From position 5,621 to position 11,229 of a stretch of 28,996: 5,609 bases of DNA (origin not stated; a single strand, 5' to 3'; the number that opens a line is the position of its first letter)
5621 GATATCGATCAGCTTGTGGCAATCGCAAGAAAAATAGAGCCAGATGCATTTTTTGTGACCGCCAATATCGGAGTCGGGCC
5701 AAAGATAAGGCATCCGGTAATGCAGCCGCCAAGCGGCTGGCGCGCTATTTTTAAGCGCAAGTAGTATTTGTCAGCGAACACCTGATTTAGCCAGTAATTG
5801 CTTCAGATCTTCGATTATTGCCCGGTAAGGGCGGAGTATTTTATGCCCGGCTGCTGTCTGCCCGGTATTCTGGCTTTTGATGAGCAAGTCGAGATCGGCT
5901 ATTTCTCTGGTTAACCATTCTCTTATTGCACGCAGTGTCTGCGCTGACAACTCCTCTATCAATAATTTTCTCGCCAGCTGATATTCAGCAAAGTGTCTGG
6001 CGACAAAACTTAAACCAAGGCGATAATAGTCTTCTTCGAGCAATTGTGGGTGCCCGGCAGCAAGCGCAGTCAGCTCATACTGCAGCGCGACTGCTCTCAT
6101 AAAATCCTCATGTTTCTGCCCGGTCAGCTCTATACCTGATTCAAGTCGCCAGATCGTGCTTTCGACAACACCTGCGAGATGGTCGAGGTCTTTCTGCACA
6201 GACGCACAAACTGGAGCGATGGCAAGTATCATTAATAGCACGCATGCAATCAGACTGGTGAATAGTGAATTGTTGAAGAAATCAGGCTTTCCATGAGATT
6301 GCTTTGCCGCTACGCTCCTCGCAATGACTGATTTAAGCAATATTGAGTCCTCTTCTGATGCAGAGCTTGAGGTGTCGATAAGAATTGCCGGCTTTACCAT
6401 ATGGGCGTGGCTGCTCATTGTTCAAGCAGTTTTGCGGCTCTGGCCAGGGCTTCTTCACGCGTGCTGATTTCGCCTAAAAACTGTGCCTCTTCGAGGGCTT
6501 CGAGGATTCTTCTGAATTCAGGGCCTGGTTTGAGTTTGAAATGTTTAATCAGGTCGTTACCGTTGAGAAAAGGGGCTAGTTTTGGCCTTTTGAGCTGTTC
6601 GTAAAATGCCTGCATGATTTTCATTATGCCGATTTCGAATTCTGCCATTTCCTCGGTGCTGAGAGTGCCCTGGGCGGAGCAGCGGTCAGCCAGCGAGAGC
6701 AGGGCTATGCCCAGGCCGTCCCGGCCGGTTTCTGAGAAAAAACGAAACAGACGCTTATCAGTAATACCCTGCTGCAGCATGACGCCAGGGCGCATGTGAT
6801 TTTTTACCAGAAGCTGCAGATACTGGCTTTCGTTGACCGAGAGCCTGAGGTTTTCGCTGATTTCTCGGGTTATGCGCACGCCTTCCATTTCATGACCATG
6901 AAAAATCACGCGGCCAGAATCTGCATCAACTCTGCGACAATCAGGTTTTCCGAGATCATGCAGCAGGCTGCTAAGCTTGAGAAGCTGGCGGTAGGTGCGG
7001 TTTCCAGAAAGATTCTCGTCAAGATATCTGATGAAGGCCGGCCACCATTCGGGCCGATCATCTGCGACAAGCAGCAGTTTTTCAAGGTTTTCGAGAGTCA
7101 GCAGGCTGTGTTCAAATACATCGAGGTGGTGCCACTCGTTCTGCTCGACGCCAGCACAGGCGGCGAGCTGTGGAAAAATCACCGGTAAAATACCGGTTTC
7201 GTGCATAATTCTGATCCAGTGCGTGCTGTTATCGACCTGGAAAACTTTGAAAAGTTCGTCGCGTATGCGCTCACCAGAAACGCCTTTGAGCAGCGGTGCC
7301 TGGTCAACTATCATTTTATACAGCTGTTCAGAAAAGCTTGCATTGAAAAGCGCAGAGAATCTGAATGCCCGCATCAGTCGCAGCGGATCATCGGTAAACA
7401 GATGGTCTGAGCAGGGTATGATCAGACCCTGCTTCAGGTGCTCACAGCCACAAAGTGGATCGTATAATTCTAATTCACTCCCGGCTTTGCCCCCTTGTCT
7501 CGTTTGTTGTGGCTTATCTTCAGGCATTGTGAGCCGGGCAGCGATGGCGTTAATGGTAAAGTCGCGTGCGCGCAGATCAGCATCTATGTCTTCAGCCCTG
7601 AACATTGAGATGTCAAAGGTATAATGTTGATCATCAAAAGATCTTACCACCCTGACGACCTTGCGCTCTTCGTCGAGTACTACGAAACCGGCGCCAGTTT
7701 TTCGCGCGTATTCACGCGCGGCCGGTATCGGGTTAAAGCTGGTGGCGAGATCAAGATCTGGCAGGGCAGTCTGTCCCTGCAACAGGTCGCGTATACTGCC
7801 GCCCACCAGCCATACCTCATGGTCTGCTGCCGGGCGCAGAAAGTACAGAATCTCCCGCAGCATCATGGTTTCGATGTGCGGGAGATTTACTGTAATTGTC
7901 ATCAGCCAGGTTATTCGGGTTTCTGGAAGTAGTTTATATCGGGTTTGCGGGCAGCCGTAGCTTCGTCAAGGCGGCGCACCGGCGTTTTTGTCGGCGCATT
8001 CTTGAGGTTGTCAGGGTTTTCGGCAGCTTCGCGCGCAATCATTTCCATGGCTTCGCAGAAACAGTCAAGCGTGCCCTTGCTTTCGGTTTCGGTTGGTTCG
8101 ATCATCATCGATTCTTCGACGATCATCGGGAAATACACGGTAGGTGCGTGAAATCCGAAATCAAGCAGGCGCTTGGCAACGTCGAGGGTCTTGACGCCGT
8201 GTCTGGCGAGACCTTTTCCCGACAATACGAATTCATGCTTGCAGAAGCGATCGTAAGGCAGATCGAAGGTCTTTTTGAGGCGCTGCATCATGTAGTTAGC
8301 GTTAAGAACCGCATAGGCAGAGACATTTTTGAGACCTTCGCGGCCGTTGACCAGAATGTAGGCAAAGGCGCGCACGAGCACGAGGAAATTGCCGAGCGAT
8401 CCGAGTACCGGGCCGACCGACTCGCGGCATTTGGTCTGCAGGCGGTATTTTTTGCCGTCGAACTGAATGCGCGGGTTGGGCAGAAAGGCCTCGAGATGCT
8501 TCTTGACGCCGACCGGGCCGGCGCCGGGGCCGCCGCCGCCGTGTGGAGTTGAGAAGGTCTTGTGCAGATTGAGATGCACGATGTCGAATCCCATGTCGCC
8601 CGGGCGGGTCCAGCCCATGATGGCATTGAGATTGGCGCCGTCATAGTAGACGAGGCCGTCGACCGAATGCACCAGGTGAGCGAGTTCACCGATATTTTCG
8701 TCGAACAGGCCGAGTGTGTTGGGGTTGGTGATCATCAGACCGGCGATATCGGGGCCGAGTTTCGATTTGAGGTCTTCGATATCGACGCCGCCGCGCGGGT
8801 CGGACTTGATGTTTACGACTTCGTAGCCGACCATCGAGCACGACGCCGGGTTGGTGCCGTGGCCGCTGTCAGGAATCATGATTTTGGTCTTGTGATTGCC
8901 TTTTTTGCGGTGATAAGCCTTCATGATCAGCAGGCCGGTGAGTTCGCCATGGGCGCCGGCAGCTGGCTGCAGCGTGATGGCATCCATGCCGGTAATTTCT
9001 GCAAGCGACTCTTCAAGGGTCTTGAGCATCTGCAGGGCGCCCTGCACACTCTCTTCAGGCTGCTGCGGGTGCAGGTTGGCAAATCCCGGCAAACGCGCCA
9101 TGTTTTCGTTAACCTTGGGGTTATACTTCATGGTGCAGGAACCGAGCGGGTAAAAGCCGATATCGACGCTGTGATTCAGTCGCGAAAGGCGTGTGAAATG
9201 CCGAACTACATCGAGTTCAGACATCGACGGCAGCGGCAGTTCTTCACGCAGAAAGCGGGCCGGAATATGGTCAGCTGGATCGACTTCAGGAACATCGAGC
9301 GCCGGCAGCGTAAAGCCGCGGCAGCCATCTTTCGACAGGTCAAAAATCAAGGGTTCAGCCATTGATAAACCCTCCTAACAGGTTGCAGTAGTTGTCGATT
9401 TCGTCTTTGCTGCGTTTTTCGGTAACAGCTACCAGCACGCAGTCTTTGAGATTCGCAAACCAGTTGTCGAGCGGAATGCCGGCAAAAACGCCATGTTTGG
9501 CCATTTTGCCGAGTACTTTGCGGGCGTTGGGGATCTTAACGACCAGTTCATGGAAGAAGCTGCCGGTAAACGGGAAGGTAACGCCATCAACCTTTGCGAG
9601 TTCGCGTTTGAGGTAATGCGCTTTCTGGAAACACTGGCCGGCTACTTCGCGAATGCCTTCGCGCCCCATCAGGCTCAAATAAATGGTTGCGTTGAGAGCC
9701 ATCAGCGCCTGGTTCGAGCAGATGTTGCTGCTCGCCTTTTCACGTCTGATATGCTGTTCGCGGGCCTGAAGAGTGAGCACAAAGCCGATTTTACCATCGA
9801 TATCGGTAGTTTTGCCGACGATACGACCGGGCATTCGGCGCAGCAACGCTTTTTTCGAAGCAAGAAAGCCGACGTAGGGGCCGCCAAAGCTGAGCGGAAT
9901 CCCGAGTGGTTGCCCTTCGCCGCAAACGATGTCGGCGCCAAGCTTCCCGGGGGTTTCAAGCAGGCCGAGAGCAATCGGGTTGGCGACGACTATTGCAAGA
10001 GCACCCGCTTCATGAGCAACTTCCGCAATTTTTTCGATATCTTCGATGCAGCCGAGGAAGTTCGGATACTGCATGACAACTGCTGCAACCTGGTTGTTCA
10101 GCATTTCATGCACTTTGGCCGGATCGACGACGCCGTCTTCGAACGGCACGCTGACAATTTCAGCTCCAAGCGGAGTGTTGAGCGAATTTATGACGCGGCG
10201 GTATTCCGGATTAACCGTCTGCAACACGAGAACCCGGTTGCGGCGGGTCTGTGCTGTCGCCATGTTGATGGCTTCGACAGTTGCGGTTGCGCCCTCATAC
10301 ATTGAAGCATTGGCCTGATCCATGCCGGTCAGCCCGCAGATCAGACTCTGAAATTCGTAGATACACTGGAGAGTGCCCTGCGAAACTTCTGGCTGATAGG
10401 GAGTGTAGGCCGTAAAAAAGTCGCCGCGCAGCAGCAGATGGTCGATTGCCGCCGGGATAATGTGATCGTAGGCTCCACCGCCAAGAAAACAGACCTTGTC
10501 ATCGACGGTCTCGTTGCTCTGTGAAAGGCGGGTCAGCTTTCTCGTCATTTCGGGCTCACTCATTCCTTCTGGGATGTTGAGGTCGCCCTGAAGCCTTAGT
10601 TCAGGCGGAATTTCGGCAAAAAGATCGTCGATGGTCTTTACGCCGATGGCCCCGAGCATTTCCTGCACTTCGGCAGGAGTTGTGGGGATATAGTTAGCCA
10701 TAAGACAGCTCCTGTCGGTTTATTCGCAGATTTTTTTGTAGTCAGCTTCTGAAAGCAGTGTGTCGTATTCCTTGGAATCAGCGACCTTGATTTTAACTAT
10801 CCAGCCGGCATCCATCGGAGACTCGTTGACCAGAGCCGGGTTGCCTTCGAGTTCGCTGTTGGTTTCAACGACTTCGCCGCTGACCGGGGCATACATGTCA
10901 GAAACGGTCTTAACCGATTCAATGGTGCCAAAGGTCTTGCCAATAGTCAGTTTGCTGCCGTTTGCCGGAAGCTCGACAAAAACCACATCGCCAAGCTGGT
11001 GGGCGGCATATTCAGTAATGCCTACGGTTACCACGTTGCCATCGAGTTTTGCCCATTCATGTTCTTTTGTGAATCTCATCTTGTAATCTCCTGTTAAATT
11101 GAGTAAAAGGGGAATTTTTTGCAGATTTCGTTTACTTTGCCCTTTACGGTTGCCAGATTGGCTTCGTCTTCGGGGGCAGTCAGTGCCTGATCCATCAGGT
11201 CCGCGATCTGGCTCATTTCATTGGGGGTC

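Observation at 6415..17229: Compact formate–THF–glycine–serine operon: candidate reductive glycine pathway or glycine-to-formate module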

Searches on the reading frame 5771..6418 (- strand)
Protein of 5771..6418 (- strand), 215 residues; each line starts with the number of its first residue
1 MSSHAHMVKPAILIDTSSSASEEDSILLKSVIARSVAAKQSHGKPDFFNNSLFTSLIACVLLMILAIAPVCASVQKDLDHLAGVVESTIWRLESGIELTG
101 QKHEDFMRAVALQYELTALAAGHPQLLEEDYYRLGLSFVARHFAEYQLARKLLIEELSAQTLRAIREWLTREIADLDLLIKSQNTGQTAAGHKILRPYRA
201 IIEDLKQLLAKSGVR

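Call 3: search_protein_families(library=ncbifam, proteins=[window:5771-6418:-])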
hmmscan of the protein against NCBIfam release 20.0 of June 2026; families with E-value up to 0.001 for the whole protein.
window:5771-6418:- (215 aa): 0 families

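Call 4: search_protein_families(library=pfam, proteins=[window:5771-6418:-])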
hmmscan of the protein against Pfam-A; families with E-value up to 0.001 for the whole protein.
window:5771-6418:- (215 aa): 0 families

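Call 27: search_protein_families(library=pfam, proteins=[window:5771-6418:-], max_evalue=0.01)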
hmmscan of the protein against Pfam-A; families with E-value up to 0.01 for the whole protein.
window:5771-6418:- (215 aa): 0 families

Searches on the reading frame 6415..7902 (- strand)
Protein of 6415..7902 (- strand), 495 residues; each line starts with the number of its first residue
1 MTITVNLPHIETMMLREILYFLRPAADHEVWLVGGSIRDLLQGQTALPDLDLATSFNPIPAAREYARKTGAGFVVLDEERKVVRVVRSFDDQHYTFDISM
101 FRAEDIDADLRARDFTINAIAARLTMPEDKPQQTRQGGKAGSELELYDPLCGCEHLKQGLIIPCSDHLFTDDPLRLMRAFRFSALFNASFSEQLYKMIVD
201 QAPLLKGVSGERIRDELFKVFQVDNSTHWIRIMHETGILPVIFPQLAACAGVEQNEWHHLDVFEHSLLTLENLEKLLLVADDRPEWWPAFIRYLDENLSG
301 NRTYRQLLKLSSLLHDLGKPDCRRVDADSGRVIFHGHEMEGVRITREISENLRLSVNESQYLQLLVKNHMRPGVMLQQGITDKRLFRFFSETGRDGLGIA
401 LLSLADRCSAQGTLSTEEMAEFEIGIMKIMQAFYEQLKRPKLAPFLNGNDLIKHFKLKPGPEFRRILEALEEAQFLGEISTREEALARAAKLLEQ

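Call 3: search_protein_families(library=ncbifam, proteins=[window:6415-7902:-])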
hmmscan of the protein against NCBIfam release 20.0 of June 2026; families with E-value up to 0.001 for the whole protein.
window:6415-7902:- (495 aa): 14 families
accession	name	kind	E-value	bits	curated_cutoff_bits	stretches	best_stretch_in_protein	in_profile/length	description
TIGR02692.1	tRNA_CCA_actino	equivalog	6.4e-47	160.3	438.8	1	25-485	25-457/466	CCA tRNA nucleotidyltransferase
NF009814.0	PRK13299.1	equivalog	1e-28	100.5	290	1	26-248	19-230/396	CCA tRNA nucleotidyltransferase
NF008137.0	PRK10885.1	equivalog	2.5e-22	79.2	451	1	30-371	3-307/409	multifunctional CCA addition/repair protein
TIGR01942.1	pcnB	subfamily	2.6e-19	69.4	305.65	2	150-249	143-244/425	polynucleotide adenylyltransferase PcnB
NF009813.0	PRK13298.1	equivalog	6.6e-14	51.6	606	1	30-305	3-269/417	tRNA CCA-pyrophosphorylase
TIGR01693.1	UTase_glnD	equivalog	8.2e-14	50.8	519.4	1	157-370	320-518/850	[protein-PII] uridylyltransferase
NF041569.1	A-tRNAntase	equivalog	4.3e-12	45.1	1440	1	7-311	460-751/880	A-adding tRNA nucleotidyltransferase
NF003467.0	PRK05092.1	equivalog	2.4e-11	42.1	959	1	157-383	394-606/940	[protein-PII] uridylyltransferase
NF008634.1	PRK11623.1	equivalog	5e-11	41.8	702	1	145-248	180-285/469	polynucleotide adenylyltransferase PcnB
TIGR00277.1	HDIG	domain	5.2e-07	29.4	27.6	1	305-354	27-74/84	HDIG domain-containing metalloprotein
NF009812.0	PRK13297.1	equivalog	6e-07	28.9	624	1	27-252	11-225/364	tRNA CCA-pyrophosphorylase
NF009811.0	PRK13296.1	equivalog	1e-06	27.8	469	1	30-252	3-214/360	CCA tRNA nucleotidyltransferase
NF002487.0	PRK01759.1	equivalog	2e-05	23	890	1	213-414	394-582/862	bifunctional uridylyltransferase/uridylyl-removing protein GlnD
NF001265.0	PRK00227.1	equivalog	0.00096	17.4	799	0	306-438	403-525/693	[protein-PII] uridylyltransferase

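Call 4: search_protein_families(library=pfam, proteins=[window:6415-7902:-])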
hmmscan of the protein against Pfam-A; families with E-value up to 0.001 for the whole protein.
window:6415-7902:- (495 aa): 4 families
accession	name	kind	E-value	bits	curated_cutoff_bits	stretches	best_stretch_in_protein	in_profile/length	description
PF12627.12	PolyA_pol_RNAbd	-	7.2e-15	54.9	22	1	190-248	4-62/64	Probable RNA and SrmB- binding site of polymerase A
PF01743.26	PolyA_pol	-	2.6e-11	44.4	23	1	30-161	1-125/126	Poly A polymerase head domain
PF13735.12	tRNA_NucTran2_2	-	1.7e-08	35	27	1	434-488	92-147/149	tRNA nucleotidyltransferase domain 2 putative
PF01966.28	HD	-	1.9e-08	35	22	1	262-410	1-115/116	HD domain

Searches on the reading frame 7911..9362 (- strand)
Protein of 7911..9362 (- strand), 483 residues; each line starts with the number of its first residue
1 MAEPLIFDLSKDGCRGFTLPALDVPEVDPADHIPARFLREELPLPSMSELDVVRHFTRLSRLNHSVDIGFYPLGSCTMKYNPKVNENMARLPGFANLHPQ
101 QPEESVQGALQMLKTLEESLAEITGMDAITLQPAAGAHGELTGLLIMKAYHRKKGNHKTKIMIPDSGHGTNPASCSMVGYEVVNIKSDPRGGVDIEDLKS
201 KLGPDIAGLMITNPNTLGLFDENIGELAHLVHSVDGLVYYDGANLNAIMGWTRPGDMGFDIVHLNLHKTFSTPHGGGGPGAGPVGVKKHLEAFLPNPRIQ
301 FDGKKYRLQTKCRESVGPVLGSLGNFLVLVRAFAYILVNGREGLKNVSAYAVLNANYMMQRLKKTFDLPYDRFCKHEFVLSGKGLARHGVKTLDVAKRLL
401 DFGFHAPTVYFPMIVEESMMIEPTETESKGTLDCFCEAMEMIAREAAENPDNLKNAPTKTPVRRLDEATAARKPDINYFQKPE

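Call 3: search_protein_families(library=ncbifam, proteins=[window:7911-9362:-])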
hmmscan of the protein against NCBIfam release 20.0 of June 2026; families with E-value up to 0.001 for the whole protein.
window:7911-9362:- (483 aa): 4 families
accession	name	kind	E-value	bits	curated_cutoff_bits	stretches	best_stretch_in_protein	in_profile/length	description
NF003346.0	PRK04366.1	equivalog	7.1e-225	747.2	441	1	2-477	8-486/487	aminomethyl-transferring glycine dehydrogenase subunit GcvPB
TIGR00461.1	gcvP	equivalog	1.4e-124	416.9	859.2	1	38-447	457-869/939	aminomethyl-transferring glycine dehydrogenase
NF001696.0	PRK00451.1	equivalog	1.4e-24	86.9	364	2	32-290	30-286/447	aminomethyl-transferring glycine dehydrogenase subunit GcvPA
TIGR03812.1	tyr_de_CO2_Arch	equivalog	3.6e-05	22.8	299.4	1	134-239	83-188/375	tyrosine decarboxylase MfnA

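Call 4: search_protein_families(library=pfam, proteins=[window:7911-9362:-])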
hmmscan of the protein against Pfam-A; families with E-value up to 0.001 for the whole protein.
window:7911-9362:- (483 aa): 3 families
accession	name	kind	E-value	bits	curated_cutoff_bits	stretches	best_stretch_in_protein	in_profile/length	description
PF21478.3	GcvP2_C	-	1.9e-30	105.7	27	1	348-449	2-105/122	Glycine dehydrogenase, C-terminal domain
PF02347.22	GDC-P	-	7.4e-13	48.6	26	1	45-367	45-366/429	Glycine cleavage system P-protein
PF00266.25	Aminotran_5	-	4.1e-05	23.2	21.5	1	145-275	76-207/371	Aminotransferase class-V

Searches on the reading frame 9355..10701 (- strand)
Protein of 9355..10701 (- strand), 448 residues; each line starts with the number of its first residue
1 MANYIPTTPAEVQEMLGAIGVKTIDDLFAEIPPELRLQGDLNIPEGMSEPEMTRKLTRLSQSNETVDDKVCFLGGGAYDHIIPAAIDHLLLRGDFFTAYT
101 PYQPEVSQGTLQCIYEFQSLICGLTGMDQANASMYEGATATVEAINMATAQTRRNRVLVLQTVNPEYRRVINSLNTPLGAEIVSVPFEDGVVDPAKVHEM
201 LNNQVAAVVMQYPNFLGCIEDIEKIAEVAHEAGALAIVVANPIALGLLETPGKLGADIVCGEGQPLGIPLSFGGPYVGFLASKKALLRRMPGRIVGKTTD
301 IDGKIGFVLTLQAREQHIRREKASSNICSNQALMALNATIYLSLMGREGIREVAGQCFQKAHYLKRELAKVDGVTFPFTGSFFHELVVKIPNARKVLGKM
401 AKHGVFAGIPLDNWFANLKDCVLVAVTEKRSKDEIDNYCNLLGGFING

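Call 3: search_protein_families(library=ncbifam, proteins=[window:9355-10701:-])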
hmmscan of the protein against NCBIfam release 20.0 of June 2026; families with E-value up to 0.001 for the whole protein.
window:9355-10701:- (448 aa): 21 families
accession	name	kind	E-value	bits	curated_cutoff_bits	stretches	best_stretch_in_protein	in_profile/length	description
NF001696.0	PRK00451.1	equivalog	7.5e-192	638.2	364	1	2-444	2-444/447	aminomethyl-transferring glycine dehydrogenase subunit GcvPA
TIGR00461.1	gcvP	equivalog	1.3e-80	271.4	859.2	1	7-442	5-425/939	aminomethyl-transferring glycine dehydrogenase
NF003346.0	PRK04366.1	equivalog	3e-39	135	441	1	29-442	37-448/487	aminomethyl-transferring glycine dehydrogenase subunit GcvPB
TIGR01325.1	O_suc_HS_sulf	equivalog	1.6e-07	30.3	510.05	1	117-260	59-195/380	O-succinylhomoserine sulfhydrylase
TIGR01977.1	am_tr_V_EF2568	hypoth_equivalog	2e-06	27.1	377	1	113-240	45-174/376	cysteine desulfurase family protein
TIGR01979.1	sufS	subfamily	2.5e-06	26.6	475.1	1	179-375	133-318/403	SufS family cysteine desulfurase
TIGR01329.1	cysta_beta_ly_E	equivalog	4e-06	25.8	487.5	1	156-260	87-191/383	cystathionine beta-lyase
NF006003.0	PRK08133.1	equivalog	7.7e-06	24.8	522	1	114-260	68-207/396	O-succinylhomoserine sulfhydrylase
TIGR03812.1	tyr_de_CO2_Arch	equivalog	1.7e-05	23.8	299.4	0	137-234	84-185/375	tyrosine decarboxylase MfnA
NF005871.0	PRK07811.1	equivalog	1.7e-05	23.6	513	1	170-259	116-201/389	cystathionine gamma-synthase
TIGR03403.1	nifS_epsilon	equivalog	2.7e-05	23.1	587.7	1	151-236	87-173/382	NifS family cysteine desulfurase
NF005870.0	PRK07810.1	equivalog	3e-05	22.7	618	1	184-260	139-214/406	O-succinylhomoserine sulfhydrylase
NF004650.0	PRK05994.1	equivalog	3.2e-05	22.9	667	1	186-260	131-204/427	O-acetylhomoserine aminocarboxypropyltransferase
NF005696.0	PRK07504.1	equivalog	3.5e-05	22.7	675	1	116-260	69-206/397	O-succinylhomoserine sulfhydrylase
TIGR01326.1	OAH_OAS_sulfhy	subfamily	6.3e-05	21.9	495.1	1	193-260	131-198/418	O-acetylhomoserine aminocarboxypropyltransferase/cysteine synthase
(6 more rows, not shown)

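Call 4: search_protein_families(library=pfam, proteins=[window:9355-10701:-])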
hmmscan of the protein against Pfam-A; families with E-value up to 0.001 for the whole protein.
window:9355-10701:- (448 aa): 3 families
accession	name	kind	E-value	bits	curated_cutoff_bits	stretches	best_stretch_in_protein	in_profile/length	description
PF02347.22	GDC-P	-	1.5e-134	449.6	26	1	3-440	2-427/429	Glycine cleavage system P-protein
PF01053.26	Cys_Met_Meta_PP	-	4.3e-08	32.6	27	1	117-260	57-193/381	Cys/Met metabolism PLP-dependent enzyme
PF00266.25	Aminotran_5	-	9e-07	28.6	21.5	1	138-376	70-299/371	Aminotransferase class-V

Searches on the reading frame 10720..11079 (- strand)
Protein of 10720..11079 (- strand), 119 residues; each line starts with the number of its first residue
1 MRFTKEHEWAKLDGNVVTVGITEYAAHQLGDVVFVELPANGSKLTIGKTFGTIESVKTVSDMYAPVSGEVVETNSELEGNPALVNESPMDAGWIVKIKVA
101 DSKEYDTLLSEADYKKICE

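Call 3: search_protein_families(library=ncbifam, proteins=[window:10720-11079:-])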
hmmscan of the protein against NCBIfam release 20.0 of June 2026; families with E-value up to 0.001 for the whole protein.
window:10720-11079:- (119 aa): 4 families
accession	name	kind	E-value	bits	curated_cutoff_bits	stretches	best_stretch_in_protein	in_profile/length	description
NF002270.0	PRK01202.1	subfamily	3.5e-49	165.9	117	1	1-118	8-126/129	glycine cleavage system protein GcvH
TIGR00527.1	gcvH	equivalog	1.4e-43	148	115.85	1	1-118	6-125/129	glycine cleavage system protein GcvH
TIGR03077.1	not_gcvH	equivalog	2.4e-18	66.2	144.05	1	12-104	12-104/110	glycine cleavage protein H-like protein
NF045810.1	GcvH_rel_desulf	equivalog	5.5e-09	36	150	1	5-116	21-133/167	GcvH-related protein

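Call 4: search_protein_families(library=pfam, proteins=[window:10720-11079:-])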
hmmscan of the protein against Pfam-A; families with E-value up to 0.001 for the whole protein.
window:10720-11079:- (119 aa): 1 family
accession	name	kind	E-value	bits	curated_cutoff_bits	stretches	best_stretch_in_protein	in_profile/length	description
PF01597.25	GCV_H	-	7.2e-45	152.3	22.2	1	2-118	2-119/122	Glycine cleavage H-protein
